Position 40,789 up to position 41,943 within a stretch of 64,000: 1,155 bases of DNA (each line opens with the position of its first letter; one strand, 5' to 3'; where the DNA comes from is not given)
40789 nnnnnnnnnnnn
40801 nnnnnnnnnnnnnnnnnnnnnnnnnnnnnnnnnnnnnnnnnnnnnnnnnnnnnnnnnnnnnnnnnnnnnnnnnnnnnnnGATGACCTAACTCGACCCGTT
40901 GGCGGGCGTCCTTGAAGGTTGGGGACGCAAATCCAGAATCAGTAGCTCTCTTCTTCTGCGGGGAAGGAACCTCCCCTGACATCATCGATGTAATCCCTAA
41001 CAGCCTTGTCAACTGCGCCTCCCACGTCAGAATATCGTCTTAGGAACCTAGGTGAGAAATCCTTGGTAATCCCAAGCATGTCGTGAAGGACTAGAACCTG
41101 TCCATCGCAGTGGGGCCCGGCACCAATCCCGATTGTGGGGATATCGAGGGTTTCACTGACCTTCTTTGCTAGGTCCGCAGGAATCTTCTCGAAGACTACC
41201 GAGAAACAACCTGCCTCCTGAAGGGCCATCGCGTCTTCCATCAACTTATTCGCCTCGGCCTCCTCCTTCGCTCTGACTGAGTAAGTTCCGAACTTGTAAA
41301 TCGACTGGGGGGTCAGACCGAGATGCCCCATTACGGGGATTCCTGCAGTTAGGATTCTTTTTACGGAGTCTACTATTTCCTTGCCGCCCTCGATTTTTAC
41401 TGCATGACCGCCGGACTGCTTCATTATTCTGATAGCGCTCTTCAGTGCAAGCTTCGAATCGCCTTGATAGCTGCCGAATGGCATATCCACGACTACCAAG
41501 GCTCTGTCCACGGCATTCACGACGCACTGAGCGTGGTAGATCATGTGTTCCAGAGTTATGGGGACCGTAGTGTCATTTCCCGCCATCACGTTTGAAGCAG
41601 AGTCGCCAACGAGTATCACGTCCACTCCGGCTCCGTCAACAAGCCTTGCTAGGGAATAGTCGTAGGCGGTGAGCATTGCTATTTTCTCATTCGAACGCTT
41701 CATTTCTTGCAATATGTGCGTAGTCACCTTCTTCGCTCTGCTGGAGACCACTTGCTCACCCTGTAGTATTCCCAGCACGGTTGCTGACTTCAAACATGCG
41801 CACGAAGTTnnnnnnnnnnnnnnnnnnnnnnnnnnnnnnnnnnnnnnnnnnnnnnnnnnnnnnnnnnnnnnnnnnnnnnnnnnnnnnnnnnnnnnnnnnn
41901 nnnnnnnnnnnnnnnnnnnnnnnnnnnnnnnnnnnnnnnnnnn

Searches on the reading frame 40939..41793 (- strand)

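Call 40: search_protein_families(library=pfam, proteins=[window:40939-41793:-], max_evalue=0.0001)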
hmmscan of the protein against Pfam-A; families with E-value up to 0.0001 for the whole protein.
window:40939-41793:- (284 aa): 2 families
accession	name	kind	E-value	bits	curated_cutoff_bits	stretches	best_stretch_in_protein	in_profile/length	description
PF02548.21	Pantoate_transf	-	1.9e-114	381.9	28.7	1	22-280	1-259/259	Ketopantoate hydroxymethyltransferase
PF13714.12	PEP_mutase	-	9.8e-05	22.5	31.5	0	29-139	2-109/240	Phosphoenolpyruvate phosphomutase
